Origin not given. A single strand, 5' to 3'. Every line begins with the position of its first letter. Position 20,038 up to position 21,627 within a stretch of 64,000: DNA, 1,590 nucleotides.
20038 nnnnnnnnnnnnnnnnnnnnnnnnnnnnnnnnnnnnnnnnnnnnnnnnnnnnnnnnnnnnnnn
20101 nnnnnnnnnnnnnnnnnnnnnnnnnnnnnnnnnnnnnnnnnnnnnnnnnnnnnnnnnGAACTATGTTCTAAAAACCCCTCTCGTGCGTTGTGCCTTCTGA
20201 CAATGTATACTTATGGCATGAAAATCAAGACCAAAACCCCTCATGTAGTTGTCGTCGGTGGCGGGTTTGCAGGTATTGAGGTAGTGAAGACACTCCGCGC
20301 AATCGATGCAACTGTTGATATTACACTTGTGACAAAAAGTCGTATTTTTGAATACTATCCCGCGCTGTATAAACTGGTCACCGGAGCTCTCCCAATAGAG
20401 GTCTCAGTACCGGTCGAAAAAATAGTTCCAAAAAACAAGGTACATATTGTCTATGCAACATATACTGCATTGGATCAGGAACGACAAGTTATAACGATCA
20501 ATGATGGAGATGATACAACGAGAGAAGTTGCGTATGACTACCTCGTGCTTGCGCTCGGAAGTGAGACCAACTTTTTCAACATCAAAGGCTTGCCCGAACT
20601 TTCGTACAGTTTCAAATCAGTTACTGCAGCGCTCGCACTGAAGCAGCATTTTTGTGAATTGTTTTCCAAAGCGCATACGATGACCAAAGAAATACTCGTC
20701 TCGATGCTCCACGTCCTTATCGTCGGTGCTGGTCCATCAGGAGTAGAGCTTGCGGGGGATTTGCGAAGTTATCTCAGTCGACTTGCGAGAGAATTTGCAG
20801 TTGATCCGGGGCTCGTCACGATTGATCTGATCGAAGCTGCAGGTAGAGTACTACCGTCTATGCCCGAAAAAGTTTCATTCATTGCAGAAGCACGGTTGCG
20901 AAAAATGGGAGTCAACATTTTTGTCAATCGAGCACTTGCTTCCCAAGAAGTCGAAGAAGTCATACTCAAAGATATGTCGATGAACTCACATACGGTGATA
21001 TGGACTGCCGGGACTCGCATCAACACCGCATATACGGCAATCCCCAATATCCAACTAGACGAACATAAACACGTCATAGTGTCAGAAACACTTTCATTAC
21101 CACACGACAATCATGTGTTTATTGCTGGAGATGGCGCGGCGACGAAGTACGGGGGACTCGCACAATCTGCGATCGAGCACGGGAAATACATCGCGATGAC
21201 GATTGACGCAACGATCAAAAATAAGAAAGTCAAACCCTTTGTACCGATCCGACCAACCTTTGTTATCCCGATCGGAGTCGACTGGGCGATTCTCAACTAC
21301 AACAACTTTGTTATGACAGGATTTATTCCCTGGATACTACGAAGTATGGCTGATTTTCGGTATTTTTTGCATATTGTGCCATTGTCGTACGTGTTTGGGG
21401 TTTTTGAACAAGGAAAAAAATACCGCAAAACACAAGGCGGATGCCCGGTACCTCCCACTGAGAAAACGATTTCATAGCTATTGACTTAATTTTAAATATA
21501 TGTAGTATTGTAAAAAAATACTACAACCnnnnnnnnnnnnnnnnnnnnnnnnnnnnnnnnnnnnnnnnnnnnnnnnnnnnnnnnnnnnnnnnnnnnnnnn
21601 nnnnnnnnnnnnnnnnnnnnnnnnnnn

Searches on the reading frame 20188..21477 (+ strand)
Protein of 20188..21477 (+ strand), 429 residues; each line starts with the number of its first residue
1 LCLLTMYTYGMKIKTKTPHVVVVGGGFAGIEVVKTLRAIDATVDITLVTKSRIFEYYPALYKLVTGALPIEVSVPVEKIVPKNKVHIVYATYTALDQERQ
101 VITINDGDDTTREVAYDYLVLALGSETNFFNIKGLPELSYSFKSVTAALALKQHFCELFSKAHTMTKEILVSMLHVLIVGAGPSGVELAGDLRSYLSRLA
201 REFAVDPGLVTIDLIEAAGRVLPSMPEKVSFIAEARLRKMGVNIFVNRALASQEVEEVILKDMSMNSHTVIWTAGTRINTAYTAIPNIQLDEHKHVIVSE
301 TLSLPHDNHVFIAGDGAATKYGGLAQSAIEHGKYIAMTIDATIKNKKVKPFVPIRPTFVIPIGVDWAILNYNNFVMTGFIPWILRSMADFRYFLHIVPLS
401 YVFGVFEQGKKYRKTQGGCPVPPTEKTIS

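Call 4: search_protein_families(library=pfam, proteins=[window:20188-21477:+], max_evalue=0.01)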
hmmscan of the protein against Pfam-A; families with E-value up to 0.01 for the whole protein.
window:20188-21477:+ (429 aa): 6 families
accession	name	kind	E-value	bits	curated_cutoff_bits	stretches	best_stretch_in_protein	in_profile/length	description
PF07992.20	Pyr_redox_2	-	8.8e-39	134.1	26.1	1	19-332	2-291/291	Pyridine nucleotide-disulphide oxidoreductase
PF00070.33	Pyr_redox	-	3.2e-12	47.2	22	2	175-257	1-70/82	Pyridine nucleotide-disulphide oxidoreductase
PF13738.12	Pyr_redox_3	-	8.6e-05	22.4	30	0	14-133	161-275/305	Pyridine nucleotide-disulphide oxidoreductase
PF13434.12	Lys_Orn_oxgnase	-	0.00016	21.4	21.3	0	14-55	185-226/339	L-lysine 6-monooxygenase/L-ornithine 5-monooxygenase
PF13454.12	NAD_binding_9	-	0.00021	21.8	21.8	0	21-51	1-33/155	FAD-NAD(P)-binding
PF01262.27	AlaDh_PNT_C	-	0.0013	18.7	23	0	15-51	26-62/214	Alanine dehydrogenase/PNT, C-terminal domain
